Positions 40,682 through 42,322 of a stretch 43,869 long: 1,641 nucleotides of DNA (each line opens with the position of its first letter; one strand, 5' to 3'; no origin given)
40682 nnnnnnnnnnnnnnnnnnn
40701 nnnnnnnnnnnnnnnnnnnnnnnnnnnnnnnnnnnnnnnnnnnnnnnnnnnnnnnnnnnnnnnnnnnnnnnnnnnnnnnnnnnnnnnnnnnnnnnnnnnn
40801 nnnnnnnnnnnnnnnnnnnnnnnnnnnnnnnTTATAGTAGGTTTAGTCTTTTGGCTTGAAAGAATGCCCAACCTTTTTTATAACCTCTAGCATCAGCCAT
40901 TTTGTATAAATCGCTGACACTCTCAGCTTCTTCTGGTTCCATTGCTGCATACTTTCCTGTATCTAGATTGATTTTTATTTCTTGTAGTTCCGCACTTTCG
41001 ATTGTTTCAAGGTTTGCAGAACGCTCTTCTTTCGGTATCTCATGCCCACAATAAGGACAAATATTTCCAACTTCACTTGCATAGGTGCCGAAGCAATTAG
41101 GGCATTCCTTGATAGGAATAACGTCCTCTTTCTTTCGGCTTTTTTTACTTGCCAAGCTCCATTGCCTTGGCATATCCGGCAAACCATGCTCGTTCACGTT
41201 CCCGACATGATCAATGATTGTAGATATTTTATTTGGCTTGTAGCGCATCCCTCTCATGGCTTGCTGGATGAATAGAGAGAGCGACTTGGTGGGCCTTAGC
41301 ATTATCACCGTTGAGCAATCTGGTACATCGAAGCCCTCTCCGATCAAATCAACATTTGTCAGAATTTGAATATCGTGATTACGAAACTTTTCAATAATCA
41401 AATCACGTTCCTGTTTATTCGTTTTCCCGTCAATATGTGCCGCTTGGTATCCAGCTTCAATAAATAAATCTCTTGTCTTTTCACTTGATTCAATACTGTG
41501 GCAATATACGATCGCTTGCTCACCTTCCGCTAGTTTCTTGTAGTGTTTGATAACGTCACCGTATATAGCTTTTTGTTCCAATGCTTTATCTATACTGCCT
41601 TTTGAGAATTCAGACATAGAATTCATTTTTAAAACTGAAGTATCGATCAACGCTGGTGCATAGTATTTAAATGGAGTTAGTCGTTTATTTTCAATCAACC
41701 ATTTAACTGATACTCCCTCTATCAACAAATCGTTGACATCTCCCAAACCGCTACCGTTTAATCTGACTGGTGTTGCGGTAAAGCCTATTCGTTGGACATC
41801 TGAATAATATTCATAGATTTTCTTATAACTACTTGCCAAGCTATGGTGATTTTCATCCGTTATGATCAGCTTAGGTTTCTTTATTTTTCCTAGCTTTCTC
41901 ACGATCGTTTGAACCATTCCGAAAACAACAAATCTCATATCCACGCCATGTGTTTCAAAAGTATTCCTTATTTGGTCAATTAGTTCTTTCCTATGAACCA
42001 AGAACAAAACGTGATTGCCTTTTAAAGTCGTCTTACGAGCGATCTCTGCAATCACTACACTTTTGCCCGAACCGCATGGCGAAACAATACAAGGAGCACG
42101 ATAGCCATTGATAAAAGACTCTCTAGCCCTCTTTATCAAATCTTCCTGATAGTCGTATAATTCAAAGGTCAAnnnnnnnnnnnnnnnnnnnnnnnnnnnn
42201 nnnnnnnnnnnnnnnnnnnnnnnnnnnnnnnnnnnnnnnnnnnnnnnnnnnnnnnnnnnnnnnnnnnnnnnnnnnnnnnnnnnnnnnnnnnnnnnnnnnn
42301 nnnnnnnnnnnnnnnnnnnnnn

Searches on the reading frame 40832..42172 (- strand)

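Call 75: search_protein_families(library=pfam, proteins=[window:40832-42172:-], max_evalue=0.001)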
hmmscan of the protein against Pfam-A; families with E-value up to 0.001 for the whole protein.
window:40832-42172:- (446 aa): 4 families
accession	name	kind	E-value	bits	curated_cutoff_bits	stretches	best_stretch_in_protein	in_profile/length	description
PF04851.21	ResIII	-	4.5e-28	98.6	22.5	2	3-76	2-77/164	Type III restriction enzyme, res subunit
PF00271.37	Helicase_C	-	8.4e-22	78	23.5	1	213-311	11-109/110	Helicase conserved C-terminal domain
PF00270.35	DEAD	-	1.7e-09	38.1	26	0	25-75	15-68/167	DEAD/DEAH box helicase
PF18766.7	SWI2_SNF2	-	1.3e-08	35.2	26.7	1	33-142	27-162/221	SWI2/SNF2 ATPase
